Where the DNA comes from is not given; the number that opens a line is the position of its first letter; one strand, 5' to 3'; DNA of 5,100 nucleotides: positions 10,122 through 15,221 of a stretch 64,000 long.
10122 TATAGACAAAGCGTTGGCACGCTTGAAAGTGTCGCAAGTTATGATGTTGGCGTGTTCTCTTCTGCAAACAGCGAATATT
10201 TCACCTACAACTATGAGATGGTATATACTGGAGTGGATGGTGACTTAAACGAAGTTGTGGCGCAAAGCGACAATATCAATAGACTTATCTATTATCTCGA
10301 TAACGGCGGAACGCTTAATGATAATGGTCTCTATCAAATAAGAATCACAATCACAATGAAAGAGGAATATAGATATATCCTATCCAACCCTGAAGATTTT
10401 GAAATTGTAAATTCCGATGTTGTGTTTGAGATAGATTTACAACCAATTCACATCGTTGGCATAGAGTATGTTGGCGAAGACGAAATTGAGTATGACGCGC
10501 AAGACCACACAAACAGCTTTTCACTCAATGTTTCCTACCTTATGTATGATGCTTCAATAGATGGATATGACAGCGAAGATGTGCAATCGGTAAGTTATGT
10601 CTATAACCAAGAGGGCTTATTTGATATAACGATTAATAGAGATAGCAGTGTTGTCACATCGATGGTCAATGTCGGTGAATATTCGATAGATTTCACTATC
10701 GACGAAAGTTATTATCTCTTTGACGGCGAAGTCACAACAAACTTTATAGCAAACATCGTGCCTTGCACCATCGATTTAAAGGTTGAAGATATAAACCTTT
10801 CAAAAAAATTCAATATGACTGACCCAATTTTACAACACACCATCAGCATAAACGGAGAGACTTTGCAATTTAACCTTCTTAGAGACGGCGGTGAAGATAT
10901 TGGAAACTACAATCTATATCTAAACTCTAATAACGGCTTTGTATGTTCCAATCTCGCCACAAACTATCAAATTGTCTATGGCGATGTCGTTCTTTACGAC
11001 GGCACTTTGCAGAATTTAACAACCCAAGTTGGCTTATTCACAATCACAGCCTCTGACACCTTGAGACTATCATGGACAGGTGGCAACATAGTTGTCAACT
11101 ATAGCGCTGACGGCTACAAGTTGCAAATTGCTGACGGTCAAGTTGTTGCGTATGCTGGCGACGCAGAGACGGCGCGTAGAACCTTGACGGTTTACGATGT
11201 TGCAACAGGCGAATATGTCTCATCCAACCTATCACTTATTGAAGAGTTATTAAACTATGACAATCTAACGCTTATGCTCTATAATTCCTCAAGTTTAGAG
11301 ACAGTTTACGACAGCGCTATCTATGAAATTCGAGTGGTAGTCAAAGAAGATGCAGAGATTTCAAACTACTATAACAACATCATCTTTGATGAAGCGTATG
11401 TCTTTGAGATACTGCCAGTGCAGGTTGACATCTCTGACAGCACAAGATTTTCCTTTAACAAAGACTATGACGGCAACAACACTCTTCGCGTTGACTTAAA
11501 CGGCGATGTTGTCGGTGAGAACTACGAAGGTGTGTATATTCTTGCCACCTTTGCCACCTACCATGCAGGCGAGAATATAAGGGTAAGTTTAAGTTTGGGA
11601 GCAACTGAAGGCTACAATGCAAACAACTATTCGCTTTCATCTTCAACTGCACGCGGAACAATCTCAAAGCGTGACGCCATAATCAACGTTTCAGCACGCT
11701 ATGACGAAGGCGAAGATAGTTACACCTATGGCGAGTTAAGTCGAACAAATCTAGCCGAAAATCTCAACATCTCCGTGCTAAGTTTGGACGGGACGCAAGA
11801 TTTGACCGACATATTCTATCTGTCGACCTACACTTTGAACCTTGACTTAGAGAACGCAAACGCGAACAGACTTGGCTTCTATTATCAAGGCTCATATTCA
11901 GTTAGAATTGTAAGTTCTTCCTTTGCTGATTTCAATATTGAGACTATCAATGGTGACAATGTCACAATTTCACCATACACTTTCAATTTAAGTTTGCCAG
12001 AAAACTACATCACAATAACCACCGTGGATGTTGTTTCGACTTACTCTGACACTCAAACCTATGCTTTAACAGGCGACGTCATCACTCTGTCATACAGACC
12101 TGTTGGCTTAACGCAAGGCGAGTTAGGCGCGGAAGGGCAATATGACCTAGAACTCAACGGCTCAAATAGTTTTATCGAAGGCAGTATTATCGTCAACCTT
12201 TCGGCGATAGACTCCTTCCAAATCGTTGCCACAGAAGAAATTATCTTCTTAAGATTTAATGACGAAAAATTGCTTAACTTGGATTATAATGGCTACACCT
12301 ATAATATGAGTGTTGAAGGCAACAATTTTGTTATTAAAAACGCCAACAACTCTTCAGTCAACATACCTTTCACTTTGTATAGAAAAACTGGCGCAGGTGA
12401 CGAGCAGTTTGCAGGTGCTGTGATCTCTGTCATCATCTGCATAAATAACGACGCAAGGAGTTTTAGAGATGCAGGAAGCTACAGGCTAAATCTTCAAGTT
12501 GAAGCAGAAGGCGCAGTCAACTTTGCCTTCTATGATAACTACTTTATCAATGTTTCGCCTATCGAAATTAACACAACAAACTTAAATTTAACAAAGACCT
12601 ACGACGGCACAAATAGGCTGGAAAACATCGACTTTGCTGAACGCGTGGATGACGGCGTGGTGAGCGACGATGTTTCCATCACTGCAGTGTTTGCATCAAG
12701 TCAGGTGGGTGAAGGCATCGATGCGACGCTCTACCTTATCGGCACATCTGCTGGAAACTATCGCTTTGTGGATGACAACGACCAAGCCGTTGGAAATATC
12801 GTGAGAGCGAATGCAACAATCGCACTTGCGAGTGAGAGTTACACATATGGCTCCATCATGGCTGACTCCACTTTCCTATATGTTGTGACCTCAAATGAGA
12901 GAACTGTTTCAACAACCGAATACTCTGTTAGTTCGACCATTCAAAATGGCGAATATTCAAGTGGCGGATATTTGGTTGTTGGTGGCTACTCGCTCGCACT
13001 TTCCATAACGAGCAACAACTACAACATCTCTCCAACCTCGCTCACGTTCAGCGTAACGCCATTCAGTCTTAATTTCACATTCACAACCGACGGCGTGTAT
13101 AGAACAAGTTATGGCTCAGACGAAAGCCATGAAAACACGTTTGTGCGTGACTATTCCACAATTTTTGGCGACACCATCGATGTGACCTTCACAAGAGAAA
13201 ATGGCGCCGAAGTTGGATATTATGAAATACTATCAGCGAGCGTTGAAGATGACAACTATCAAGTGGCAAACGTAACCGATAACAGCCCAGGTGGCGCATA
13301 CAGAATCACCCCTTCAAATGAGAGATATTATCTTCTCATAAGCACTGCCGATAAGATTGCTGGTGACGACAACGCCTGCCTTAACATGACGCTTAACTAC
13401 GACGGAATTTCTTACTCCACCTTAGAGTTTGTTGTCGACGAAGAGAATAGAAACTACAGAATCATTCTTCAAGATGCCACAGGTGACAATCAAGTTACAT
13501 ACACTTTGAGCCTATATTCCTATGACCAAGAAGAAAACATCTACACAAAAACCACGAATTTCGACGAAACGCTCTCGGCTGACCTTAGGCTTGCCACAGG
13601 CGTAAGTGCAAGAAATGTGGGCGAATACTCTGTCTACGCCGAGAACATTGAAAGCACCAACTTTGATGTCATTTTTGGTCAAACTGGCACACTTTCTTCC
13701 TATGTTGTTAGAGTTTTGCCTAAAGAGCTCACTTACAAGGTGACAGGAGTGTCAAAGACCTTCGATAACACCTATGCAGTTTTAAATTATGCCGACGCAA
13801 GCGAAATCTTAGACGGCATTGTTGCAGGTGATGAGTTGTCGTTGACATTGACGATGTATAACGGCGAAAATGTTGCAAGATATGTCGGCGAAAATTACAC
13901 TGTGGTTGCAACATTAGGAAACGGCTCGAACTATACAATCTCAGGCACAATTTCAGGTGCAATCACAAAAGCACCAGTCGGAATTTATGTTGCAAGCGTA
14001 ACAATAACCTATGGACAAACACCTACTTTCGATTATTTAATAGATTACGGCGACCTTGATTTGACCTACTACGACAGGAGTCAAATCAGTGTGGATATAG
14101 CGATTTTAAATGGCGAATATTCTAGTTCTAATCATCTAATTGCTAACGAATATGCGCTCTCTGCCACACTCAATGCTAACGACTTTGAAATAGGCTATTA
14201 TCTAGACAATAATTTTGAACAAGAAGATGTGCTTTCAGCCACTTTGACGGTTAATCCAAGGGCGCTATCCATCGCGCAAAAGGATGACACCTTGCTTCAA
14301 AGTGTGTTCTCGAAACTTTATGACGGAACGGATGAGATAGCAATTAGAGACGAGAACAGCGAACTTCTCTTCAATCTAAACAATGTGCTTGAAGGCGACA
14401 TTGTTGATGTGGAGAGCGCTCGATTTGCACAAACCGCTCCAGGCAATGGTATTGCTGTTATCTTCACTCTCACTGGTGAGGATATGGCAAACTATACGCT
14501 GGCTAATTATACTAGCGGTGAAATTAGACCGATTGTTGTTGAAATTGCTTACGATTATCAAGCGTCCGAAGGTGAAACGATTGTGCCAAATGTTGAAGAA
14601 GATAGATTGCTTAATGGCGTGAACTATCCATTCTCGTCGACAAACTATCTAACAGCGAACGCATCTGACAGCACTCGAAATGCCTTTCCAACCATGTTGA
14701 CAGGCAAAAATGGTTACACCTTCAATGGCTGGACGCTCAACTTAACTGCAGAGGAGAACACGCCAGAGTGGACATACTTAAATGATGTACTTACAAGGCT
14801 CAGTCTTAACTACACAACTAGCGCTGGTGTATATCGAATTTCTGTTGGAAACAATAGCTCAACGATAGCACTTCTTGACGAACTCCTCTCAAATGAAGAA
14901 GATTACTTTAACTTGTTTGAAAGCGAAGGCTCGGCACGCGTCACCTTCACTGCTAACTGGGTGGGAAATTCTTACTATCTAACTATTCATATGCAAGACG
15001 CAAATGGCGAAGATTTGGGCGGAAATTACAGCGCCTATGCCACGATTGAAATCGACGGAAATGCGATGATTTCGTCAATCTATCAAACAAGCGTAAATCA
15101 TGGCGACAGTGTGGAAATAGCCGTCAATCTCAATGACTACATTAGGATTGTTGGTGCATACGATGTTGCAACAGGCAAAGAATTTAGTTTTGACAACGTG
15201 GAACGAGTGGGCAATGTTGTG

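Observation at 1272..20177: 6301-aa mosaic surface protein occupying 30% of the window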

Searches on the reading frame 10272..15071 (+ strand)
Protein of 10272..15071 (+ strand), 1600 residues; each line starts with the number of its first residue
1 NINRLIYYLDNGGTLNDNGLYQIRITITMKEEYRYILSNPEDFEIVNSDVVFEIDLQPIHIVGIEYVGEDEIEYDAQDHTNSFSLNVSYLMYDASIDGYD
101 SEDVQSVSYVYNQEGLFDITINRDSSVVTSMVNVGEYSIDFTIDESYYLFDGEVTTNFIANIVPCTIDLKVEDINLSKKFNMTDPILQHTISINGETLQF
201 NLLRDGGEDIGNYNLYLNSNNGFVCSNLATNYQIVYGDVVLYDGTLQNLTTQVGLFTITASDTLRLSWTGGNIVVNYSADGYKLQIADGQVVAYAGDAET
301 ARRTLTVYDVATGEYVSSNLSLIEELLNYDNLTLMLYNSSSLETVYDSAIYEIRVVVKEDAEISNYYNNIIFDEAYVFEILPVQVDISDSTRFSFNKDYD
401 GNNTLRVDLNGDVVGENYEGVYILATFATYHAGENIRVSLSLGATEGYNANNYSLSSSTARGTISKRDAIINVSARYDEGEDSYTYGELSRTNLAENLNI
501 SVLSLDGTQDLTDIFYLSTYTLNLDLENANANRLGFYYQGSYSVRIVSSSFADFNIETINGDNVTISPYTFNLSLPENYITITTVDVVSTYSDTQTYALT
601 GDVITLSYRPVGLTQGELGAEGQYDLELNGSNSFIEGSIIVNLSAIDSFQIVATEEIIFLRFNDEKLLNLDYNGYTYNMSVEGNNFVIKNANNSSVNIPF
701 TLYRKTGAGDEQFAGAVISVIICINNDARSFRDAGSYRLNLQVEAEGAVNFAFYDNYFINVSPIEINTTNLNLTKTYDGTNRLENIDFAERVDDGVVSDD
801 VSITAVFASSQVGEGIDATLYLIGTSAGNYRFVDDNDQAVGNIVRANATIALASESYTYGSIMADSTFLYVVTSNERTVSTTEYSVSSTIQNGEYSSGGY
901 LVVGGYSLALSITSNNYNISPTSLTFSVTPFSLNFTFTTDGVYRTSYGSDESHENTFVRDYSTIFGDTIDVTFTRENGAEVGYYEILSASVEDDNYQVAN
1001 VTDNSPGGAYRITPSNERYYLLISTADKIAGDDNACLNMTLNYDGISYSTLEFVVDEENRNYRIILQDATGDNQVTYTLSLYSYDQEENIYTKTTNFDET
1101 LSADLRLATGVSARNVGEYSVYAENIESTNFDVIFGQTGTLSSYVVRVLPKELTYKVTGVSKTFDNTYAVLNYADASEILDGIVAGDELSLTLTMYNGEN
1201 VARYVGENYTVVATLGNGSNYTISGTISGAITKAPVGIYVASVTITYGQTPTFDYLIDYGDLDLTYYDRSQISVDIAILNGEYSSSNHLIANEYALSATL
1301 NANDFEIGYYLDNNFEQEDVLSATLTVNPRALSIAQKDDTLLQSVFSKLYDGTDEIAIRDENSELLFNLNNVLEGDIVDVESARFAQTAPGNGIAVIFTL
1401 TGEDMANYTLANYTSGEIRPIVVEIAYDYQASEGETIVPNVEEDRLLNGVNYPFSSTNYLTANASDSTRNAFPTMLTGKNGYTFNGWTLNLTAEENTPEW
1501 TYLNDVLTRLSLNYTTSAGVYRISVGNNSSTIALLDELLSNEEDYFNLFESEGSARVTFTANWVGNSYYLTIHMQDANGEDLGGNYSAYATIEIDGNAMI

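Call 56: search_solved_structures(query=window:10272-15071:+, max_evalue=1)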
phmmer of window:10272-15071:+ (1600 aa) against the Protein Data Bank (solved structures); distinct sequences matched with E-value up to 1: 1.
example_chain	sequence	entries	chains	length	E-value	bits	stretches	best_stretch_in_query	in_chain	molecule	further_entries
9xzy_H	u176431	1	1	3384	0.015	16.2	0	483-544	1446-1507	GATOR1 complex protein DEPDC5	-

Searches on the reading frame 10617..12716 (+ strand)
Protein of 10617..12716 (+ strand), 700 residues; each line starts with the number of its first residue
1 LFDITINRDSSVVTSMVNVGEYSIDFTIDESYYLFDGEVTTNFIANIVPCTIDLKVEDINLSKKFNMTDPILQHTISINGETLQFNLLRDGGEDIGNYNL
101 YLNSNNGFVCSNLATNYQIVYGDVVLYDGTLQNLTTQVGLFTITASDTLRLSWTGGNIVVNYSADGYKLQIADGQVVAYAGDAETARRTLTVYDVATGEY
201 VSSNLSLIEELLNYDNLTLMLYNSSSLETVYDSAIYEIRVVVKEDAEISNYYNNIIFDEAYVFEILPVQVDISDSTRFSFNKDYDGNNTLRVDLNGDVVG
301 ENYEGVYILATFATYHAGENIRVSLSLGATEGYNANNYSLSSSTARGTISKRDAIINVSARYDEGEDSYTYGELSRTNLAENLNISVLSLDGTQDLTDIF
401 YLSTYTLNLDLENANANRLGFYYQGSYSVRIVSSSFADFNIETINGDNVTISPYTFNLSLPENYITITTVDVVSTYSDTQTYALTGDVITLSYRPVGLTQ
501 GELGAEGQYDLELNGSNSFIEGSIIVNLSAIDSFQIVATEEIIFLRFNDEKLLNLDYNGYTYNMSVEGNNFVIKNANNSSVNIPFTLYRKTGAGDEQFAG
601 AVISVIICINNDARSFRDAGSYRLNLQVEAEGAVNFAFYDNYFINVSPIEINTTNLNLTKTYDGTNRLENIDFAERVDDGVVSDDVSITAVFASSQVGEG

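Call 7: search_protein_families(library=pfam, proteins=[window:10617-12716:+], max_evalue=1)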
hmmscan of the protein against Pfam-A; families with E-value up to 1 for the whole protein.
window:10617-12716:+ (700 aa): 1 family
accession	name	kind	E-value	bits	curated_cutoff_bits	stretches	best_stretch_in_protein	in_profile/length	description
PF18657.6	YDG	-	1.8e-06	28.5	25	2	279-344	12-84/85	YDG domain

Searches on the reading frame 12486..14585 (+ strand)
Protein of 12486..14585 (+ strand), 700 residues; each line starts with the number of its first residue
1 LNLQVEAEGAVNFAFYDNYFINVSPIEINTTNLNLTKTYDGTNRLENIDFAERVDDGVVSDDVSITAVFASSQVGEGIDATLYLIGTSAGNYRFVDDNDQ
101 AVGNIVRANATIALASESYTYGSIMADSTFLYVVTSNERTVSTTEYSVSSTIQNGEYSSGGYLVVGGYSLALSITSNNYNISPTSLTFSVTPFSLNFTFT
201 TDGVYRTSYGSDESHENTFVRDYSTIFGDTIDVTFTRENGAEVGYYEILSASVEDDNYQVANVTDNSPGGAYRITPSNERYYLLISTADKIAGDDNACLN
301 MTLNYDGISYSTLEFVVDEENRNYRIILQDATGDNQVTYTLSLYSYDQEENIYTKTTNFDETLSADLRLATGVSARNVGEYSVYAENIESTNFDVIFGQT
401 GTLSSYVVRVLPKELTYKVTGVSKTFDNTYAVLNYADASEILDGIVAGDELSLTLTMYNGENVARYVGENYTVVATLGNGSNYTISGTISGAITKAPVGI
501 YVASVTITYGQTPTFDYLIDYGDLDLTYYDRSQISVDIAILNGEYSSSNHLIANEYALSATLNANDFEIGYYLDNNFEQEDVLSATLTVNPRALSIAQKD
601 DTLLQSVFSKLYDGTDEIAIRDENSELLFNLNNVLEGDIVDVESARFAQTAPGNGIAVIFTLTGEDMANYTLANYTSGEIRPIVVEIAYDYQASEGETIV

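Call 7: search_protein_families(library=pfam, proteins=[window:12486-14585:+], max_evalue=1)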
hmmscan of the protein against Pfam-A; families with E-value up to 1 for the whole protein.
window:12486-14585:+ (700 aa): 2 families
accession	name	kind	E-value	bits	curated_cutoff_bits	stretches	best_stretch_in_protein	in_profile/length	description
PF18676.6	MBG_2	-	0.015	16.4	25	2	225-263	26-67/72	MBG domain (YGX type)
PF05481.17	Myco_19_kDa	-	0.048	14.4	23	1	456-508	62-114/117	Mycobacterium 19 kDa lipoprotein antigen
